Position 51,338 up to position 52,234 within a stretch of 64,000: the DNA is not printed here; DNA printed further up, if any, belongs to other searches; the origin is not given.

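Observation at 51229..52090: A ~0.86-kb low-GC two-gene insert carrying a TIR-like protein and a lysine-rich mini-protein sits between aor and rbsK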

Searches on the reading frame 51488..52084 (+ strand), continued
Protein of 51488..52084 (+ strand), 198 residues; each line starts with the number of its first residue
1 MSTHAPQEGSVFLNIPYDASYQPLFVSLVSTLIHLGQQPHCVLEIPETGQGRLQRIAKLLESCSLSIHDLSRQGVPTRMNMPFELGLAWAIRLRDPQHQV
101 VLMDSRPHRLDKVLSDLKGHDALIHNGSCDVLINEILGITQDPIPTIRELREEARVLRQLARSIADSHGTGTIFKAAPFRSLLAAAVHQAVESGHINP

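Call 36: search_protein_representatives(alignment_id=A1)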
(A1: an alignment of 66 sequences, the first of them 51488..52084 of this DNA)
Query: 66 sequences, 200 profile positions. Proteins with E-value up to 0.001 (for the whole library): 2804; up to 1e-10: 1784; up to 1e-30: 293. The best 150 are listed.
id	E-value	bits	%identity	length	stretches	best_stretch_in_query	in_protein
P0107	1.3e-86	305.4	-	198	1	5-199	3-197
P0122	8.6e-82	289.7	-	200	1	4-199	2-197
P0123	6.9e-73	260.6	-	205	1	4-199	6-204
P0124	9.5e-73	260.1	-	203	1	5-198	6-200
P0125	1.4e-72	259.5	-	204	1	7-199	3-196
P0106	1.7e-70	252.7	-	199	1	5-199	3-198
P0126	2.7e-69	248.9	-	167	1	5-168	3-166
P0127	9.0e-69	247.2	-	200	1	4-199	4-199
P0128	5.8e-65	234.7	-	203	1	6-199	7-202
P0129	8.2e-65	234.2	-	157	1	5-153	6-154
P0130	3.8e-64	232.0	-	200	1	4-198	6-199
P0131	2.6e-63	229.3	-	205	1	6-194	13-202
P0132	4.3e-63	228.6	-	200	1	4-199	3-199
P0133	7.8e-63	227.8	-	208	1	4-198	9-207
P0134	6.6e-62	224.7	-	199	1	5-198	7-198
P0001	1.4e-55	204.0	-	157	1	43-199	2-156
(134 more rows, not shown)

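Call 50: search_protein_families(library=pfam, alignment_id=A1, max_evalue=10)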
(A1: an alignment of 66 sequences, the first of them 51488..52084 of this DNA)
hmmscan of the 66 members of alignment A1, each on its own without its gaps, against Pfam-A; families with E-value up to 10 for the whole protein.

A. member 1, window:51488-52084:+ (198 aa): 0 families

B. families by the number of members that match (of 66 scanned): 18 families
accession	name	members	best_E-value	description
PF09036.15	Bcr-Abl_Oligo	2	0.042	Bcr-Abl oncoprotein oligomerisation domain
PF04643.17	Motilin_assoc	2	0.26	Motilin/ghrelin-associated peptide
PF13700.11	DUF4158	1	0.0061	Domain of unknown function (DUF4158)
PF11007.13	CotJA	1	0.03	Spore coat associated protein JA (CotJA)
PF16859.10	TetR_C_11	1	0.046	Tetracyclin repressor-like, C-terminal domain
PF13450.12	NAD_binding_8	1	0.048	NAD(P)-binding Rossmann-like domain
PF20210.4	Laa1_Sip1_HTR5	1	0.063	Laa1/Sip1/HEATR5 HEAT repeat region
PF06816.18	NOD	1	0.098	NOTCH protein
PF13480.13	Acetyltransf_6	1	0.1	Acetyltransferase (GNAT) domain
PF14077.11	WD40_alt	1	0.12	Alternative WD40 repeat motif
PF25318.1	WH_GDS1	1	0.13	GDS1 winged helix domain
PF24410.1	wHTH-HSP90_Na-assoc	1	0.14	wHTH-Hsp90_Na associated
PF25131.1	bL9m_N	1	0.15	Large ribosomal subunit protein bL9m N-terminal domain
PF10577.15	FAM171A1-2-B_N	1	0.17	FAM171A1/A2/B, N-terminal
PF19380.4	DUF5955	1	0.18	Family of unknown function (DUF5955)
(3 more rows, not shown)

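Call 52: find_related_loci(query=A1, collection=viral_contigs, flank=6000)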
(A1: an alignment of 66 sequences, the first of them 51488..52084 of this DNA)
Query A1 (198 aa) in viral_contigs; peptide patterns used: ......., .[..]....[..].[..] (x = any residue, [..] = any of these).
19 stretches matched a pattern; 7 encode a relative of the query (tblastn E <= 1e-3); 7 distinct loci.
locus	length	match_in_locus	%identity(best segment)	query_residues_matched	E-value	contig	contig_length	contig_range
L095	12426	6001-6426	35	10-142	7e-24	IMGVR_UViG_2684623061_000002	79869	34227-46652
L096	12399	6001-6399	35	3-127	3e-22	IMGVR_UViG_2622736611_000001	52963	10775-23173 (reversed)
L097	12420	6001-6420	32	8-142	4e-21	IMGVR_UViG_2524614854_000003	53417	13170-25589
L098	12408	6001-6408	36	1-127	7e-21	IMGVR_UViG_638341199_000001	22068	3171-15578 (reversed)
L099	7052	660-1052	30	11-136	7e-19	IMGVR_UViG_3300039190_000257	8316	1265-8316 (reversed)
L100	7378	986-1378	29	11-136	6e-17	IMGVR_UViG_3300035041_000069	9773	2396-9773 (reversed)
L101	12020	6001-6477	24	10-164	8e-17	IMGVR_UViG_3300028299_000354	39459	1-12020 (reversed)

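Call 53: search_dna_similar(query=window:51488-52084:+, collection=plasmids, mode=protein, max_evalue=0.001)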
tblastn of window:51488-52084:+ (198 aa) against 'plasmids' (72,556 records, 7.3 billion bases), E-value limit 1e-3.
Records with a match: 16; places in all: 16; records where one place covers at least 80% of the query: 3.
Best place of each record, by identity: <60% 16.
By first word of the organism name: Sphingomonas 4; Bradyrhizobium 4; Sinorhizobium 4; Rhizobium 2; Microvirga 1; Sphingobium 1.
By predicted mobility (MOB-suite, as given by PLSDB): conjugative 7; non-mobilizable 6; mobilizable 3.
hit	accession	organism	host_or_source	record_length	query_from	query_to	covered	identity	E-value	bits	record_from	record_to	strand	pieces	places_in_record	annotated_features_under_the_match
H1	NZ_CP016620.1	Microvirga ossetica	Vicia alpestris,cell culture,nodules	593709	11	185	88%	31.6%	5e-19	91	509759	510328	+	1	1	hypothetical protein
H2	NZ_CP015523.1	Sphingomonas sp. NIC1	tobacco,whole organism,leaves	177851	11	180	85%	32.2%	6e-10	88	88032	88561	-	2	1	hypothetical protein (x2)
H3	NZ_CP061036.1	Sphingomonas aliaeris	whole organism,Pork steak,pork steak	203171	10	180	86%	30.8%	4e-16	83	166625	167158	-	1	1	hypothetical protein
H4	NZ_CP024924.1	Sphingomonas psychrotolerans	Leontopodium alpinum,cell,Tianshan ...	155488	10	135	64%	36.8%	3e-16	83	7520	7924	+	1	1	hypothetical protein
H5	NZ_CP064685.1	Bradyrhizobium sp. CW1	Acmispon strigosus,cell culture,bulk ...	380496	10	136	64%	36.0%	1e-21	99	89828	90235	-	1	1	hypothetical protein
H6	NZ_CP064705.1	Bradyrhizobium sp. 155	Acmispon strigosus,cell culture,root ...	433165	10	136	64%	36.0%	2e-21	98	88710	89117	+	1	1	hypothetical protein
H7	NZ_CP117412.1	Sphingomonas naphthae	Single cell,Oil contaminated soil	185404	10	152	72%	31.6%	3e-15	81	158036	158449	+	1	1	hypothetical protein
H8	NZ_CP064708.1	Bradyrhizobium sp. 131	Acmispon strigosus,cell culture,root ...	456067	10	136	64%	35.3%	1e-20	96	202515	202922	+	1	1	hypothetical protein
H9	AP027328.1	Sphingobium sp. TomTYG64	-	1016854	6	136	66%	32.9%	2e-15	81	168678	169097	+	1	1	hypothetical protein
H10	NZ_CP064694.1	Bradyrhizobium sp. 187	Acmispon strigosus,cell culture,root ...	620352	10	136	64%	33.8%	2e-20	96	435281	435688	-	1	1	hypothetical protein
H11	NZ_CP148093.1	Rhizobium sp. T1470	Medicago sativa,cell culture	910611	10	136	64%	33.1%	5e-17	86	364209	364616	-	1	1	hypothetical protein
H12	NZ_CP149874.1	Rhizobium sp. T1473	-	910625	10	136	64%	33.1%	5e-17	86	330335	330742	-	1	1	hypothetical protein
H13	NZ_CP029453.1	Sinorhizobium fredii CCBAU 25509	Glycine soja,cell culture,plant root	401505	35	127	47%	33.3%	4e-4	48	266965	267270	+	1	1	none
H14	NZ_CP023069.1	Sinorhizobium sojae CCBAU 05684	G.max,nodule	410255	35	127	47%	33.3%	4e-4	48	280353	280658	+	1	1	none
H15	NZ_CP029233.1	Sinorhizobium fredii CCBAU 45436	Glycine max,cell culture,plant root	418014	35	127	47%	33.3%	4e-4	48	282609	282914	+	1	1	none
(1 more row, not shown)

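Call 54: search_dna_similar(query=window:51488-52084:+, collection=phages, mode=protein, max_evalue=0.001)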
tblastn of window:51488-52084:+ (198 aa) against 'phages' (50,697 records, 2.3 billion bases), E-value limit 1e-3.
No match.

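Call 55: get_annotated_region(hit=H1, flank=5000)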
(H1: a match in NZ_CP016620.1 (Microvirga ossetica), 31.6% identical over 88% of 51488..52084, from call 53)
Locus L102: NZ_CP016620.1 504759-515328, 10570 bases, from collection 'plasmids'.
description: Microvirga ossetica strain V5/3m plasmid unnamed4, complete sequence
organism: Microvirga ossetica (NCBI taxid 1882682)
taxonomy: Bacteria; Pseudomonadota; Alphaproteobacteria; Hyphomicrobiales; Methylobacteriaceae; Microvirga; Microvirga ossetica
host: -; source: Vicia alpestris,cell culture,nodules; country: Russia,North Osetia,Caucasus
typing (MOB-suite, as given by PLSDB): non-mobilizable
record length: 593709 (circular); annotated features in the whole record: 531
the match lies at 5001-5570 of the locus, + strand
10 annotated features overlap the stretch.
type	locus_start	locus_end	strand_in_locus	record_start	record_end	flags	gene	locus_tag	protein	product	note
CDS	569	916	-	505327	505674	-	-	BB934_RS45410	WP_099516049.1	DUF3572 domain-containing protein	-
CDS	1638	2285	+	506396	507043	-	-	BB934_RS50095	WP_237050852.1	hypothetical protein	-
CDS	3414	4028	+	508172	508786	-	-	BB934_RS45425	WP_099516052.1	peptidoglycan-binding domain-containing protein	-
CDS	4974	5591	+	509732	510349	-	-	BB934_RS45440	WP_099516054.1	hypothetical protein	-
CDS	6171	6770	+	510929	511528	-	-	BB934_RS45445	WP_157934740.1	M15 family metallopeptidase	-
CDS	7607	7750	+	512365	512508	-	-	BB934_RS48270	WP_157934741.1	hypothetical protein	-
CDS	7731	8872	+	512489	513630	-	-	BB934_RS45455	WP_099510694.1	IS3 family transposase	-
CDS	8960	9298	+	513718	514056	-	-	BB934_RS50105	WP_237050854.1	hypothetical protein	-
CDS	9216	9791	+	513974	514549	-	-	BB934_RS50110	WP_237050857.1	IS630 family transposase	-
CDS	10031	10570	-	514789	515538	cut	-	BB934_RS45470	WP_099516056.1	GntR family transcriptional regulator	-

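Call 56: get_annotated_region(hit=H5, flank=5000)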
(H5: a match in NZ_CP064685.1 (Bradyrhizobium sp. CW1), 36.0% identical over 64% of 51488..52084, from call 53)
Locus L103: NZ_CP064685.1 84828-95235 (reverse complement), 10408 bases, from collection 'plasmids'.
description: Bradyrhizobium sp. CW1 plasmid pCW1_1, complete sequence
organism: Bradyrhizobium sp. CW1 (NCBI taxid 2782686)
taxonomy: Bacteria; Pseudomonadota; Alphaproteobacteria; Hyphomicrobiales; Nitrobacteraceae; Bradyrhizobium; Bradyrhizobium sp. CW1
host: -; source: Acmispon strigosus,cell culture,bulk soil; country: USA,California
typing (MOB-suite, as given by PLSDB): mobilizable; relaxase MOBP
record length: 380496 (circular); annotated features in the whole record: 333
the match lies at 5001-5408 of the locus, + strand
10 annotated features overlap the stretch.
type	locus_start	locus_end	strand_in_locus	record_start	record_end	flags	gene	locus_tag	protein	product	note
CDS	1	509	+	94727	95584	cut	-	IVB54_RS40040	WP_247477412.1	ABC transporter permease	-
CDS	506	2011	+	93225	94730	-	-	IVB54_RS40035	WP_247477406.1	alkaline phosphatase family protein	-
CDS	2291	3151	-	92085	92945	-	-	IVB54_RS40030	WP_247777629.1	hypothetical protein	-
CDS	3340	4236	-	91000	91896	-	-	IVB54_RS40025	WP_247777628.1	hypothetical protein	-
CDS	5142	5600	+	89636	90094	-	-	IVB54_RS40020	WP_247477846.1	hypothetical protein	-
CDS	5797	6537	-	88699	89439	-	-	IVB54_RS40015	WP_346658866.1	DUF2235 domain-containing protein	-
CDS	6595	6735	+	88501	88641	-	-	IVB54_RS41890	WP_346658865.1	hypothetical protein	-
CDS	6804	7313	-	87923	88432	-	-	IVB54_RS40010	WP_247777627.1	DUF2235 domain-containing protein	-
CDS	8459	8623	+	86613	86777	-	-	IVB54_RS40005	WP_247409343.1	hypothetical protein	-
CDS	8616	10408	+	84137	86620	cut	-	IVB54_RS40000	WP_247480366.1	AAA family ATPase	GO:0006302 - double-strand break repair [Evidence IEA]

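Call 57: get_annotated_region(hit=H3, flank=5000)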
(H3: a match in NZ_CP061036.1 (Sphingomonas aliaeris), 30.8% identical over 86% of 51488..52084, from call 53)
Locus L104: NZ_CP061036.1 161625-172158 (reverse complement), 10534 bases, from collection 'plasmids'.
description: Sphingomonas aliaeris strain DH-S5 plasmid punnamed1, complete sequence
organism: Sphingomonas aliaeris (NCBI taxid 2759526)
taxonomy: Bacteria; Pseudomonadota; Alphaproteobacteria; Sphingomonadales; Sphingomonadaceae; Sphingomonas; Sphingomonas aliaeris
host: -; source: whole organism,Pork steak,pork steak; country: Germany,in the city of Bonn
typing (MOB-suite, as given by PLSDB): non-mobilizable; mating-pair formation MPF_F
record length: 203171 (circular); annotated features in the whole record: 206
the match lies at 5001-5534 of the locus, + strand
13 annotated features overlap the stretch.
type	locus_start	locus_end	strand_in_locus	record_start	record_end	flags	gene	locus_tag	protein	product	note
CDS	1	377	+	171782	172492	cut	-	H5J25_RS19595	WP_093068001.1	DNA-binding domain-containing protein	-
CDS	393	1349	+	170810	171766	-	-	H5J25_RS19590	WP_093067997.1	Mu transposase C-terminal domain-containing protein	-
CDS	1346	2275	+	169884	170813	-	-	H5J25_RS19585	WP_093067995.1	TniB family NTP-binding protein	-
CDS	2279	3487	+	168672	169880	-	-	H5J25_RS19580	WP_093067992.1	TniQ family protein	-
CDS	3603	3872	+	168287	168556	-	-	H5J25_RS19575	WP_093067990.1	HU family DNA-binding protein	GO:0030261 - chromosome condensation [Evidence IEA]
CDS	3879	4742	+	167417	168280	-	-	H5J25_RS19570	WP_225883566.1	serine protease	GO:0006508 - proteolysis [Evidence IEA]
CDS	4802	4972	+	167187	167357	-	-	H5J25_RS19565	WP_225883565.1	hypothetical protein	-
CDS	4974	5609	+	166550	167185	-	-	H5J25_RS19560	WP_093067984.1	hypothetical protein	-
CDS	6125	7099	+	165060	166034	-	-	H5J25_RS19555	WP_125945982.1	sensor histidine kinase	GO:0007165 - signal transduction [Evidence IEA]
CDS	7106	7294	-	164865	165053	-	-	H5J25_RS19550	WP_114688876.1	hypothetical protein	-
CDS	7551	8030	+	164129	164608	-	-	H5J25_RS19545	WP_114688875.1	DUF892 family protein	-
CDS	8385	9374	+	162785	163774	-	-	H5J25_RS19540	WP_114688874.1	aldo/keto reductase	-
CDS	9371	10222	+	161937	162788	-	-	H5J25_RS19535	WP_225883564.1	SDR family oxidoreductase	-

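Call 77: search_protein_families(library=pfam, alignment_id=A4, max_evalue=0.00001)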
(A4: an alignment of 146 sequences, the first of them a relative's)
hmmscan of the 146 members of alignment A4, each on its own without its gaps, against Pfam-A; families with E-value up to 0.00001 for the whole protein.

A. member 1, L010:4483-5571:- (363 aa): 2 families
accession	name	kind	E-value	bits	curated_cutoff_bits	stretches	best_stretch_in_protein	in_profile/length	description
PF01571.26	GCV_T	-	1.7e-99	332.7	25.6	1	12-258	1-255/255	Aminomethyltransferase folate-binding domain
PF08669.17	GCV_T_C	-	1.6e-26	92.4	25.9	1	282-359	1-79/80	Glycine cleavage T-protein C-terminal barrel domain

B. families by the number of members that match (of 146 scanned): 163 families (the first 25 are shown)
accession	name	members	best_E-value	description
PF00005.33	ABC_tran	5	4e-32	ABC transporter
PF00753.33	Lactamase_B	5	1.1e-29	Metallo-beta-lactamase superfamily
PF17778.7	BLACT_WH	5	5.3e-11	Beta-lactamase associated winged helix domain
PF12706.13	Lactamase_B_2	5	3.3e-09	Beta-lactamase superfamily domain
PF00330.25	Aconitase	4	2.4e-72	Aconitase family (aconitate hydratase)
PF20256.3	MoCoBD_2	4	7.1e-33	Molybdopterin cofactor-binding domain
PF00694.25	Aconitase_C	4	1.8e-09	Aconitase C-terminal domain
PF13304.12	AAA_21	4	1.8e-07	AAA domain, putative AbiEii toxin, Type IV TA system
PF19583.5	ODP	4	1.8e-06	ODP family beta lactamase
PF02738.23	MoCoBD_1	3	9.2e-74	Molybdopterin cofactor-binding domain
PF02643.20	DUF192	3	5.7e-34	Uncharacterized ACR, COG1430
PF00578.27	AhpC-TSA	3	5.9e-33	AhpC/TSA family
PF02769.27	AIRS_C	3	1.3e-31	AIR synthase related protein, C-terminal domain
PF00586.29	AIRS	3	1.5e-23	AIR synthase related protein, N-terminal domain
PF13649.12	Methyltransf_25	3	6e-21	Methyltransferase domain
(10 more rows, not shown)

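Call 78: search_protein_families(library=padloc, alignment_id=A4, max_evalue=0.00001)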
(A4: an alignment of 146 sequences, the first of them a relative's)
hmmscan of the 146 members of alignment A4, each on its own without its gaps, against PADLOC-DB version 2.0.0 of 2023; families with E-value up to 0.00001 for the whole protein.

A. member 1, L010:4483-5571:- (363 aa): 0 families

B. families by the number of members that match (of 146 scanned): 142 families (the first 25 are shown)
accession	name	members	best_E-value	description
PDLC04140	mad8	6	8.5e-17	mads_8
PDLC04135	mad3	4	7.3e-39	mads_3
PDLC04134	mad2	4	5.7e-23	mads_2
PDLC02914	ATPase-Toprim_I-B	3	2.7e-06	-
PDLC03320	MTase_II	2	2.3e-31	Type II methyltransferase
PDLC03387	MTase_II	2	4.3e-24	Type II methyltransferase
PDLC03353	MTase_II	2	3.2e-22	Type II methyltransferase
PDLC03228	MTase_II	2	4.8e-17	Type II methyltransferase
PDLC03350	MTase_II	2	4.6e-16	Type II methyltransferase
PDLC01720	Csa3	2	9.8e-15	Csa3_1_CAS-I-II-III-IV-V-VI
PDLC01438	Csa3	2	1.1e-12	"CAS-I,CAS-II,CAS-III,CAS-IV,CAS-V,CAS-VI; associated_signaling"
PDLC03325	MTase_II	2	1.3e-08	Type II methyltransferase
PDLC03283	MTase_II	2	2.5e-08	Type II methyltransferase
PDLC02980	AriA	2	1.2e-07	-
PDLC02357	AbiU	1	1.5e-102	AbiU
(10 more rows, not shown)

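Call 79: find_encoding_contigs(protein=P0005, flank=6000, max_places=2)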
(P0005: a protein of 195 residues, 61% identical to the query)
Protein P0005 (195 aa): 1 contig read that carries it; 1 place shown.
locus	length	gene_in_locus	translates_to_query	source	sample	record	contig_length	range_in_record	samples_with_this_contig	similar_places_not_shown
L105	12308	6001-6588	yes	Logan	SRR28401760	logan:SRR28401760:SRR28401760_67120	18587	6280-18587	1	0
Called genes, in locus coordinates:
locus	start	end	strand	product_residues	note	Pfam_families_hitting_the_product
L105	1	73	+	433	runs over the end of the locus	PF00149:Metallophos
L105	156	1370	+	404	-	PF01960:ArgJ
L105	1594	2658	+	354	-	PF01118:Semialdhyde_dh, PF02774:Semialdhyde_dhC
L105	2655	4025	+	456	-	PF00696:AA_kinase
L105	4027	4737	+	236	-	PF01113:DapB_N, PF05173:DapB_C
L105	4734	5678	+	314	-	PF00701:DHDPS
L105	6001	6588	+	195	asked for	-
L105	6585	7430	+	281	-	PF14805:THDPS_N_2 (weak), PF00132:Hexapep (weak), PF14602:Hexapep_2 (weak)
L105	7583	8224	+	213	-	PF01643:Acyl-ACP_TE, PF13279:4HBT_2 (faint), PF20791:Acyl-ACP_TE_C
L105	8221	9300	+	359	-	PF00155:Aminotran_1_2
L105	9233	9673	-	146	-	-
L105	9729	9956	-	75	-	PF09723:Zn_ribbon_8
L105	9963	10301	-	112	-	PF00085:Thioredoxin, PF00578:AhpC-TSA (weak), PF08534:Redoxin (weak), PF14595:Thioredoxin_9 (weak), PF13098:Thioredoxin_2, PF13905:Thioredoxin_8 (faint)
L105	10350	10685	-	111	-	PF12802:MarR_2 (faint), PF01022:HTH_5, PF12840:HTH_20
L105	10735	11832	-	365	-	-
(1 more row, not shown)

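Call 80: find_encoding_contigs(protein=P0001, flank=8000, max_places=3)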
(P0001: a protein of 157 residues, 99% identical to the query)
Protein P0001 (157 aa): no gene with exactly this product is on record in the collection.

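Call 93: list_cluster_members(proteins=[window:51488-52084:+, window:51261-51482:+, P0001])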
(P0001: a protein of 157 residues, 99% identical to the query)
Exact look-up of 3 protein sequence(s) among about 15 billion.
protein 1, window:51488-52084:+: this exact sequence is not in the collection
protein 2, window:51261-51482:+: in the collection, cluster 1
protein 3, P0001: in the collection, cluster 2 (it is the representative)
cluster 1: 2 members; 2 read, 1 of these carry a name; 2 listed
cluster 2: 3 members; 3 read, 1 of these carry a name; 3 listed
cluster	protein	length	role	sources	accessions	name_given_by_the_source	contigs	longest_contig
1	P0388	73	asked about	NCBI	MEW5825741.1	MAG: hypothetical protein AB1778_02835 [Candidatus Bipolaricaulota bacterium]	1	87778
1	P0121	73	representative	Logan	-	-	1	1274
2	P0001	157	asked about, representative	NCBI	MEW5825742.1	MAG: hypothetical protein AB1778_02840 [Candidatus Bipolaricaulota bacterium]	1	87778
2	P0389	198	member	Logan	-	-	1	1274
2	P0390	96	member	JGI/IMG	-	-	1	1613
